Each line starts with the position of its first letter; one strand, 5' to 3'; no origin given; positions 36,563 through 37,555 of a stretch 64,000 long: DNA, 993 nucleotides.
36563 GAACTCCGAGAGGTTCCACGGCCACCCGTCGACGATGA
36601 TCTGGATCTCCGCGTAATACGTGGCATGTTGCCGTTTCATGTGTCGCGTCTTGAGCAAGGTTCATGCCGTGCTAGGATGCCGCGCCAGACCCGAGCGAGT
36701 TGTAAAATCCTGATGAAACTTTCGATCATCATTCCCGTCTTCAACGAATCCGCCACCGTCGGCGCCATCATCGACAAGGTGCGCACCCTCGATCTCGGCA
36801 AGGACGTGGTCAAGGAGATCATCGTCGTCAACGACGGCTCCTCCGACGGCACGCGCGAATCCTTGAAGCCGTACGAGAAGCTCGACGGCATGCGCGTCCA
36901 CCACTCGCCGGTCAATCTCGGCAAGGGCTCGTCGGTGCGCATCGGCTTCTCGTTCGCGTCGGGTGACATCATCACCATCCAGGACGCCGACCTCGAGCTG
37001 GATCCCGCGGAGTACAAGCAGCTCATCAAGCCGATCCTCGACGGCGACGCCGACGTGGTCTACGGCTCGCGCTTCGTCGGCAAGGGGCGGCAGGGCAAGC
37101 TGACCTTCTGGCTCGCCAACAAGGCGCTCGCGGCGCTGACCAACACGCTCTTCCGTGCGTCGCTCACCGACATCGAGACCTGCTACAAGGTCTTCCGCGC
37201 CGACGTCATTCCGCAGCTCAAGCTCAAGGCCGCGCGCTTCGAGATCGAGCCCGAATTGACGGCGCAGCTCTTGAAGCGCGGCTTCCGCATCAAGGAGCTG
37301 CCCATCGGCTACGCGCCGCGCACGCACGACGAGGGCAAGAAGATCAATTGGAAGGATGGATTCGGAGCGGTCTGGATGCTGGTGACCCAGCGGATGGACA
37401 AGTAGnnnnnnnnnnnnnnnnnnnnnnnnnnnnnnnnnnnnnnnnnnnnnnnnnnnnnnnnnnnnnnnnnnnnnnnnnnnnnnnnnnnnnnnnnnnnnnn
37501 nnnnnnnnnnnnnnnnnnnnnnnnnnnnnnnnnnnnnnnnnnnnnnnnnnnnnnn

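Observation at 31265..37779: Recurring 11-mer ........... whose internal ATG coincides with the start codon of three unrelated genes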

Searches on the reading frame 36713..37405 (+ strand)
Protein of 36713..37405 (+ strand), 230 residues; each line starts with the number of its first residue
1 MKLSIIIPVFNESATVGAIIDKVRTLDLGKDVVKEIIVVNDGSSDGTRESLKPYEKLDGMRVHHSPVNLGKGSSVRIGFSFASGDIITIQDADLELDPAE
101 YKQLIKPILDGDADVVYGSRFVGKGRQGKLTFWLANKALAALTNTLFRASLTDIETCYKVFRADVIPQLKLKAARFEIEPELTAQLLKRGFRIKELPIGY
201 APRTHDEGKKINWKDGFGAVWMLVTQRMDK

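Call 22: search_protein_families(library=pfam, proteins=[window:36713-37405:+])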
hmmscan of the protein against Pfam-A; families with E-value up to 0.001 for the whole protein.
window:36713-37405:+ (230 aa): 3 families
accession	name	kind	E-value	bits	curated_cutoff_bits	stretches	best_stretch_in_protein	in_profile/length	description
PF00535.33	Glycos_transf_2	-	1.7e-29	103.4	23.3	1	4-130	1-125/168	Glycosyl transferase family 2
PF13641.12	Glyco_tranf_2_3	-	3.7e-05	24.3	27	1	3-125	3-128/230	Glycosyltransferase like family 2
PF10111.15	Glyco_tranf_2_2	-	4.1e-05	23.6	27.3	1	4-102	1-100/276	Glycosyltransferase like family 2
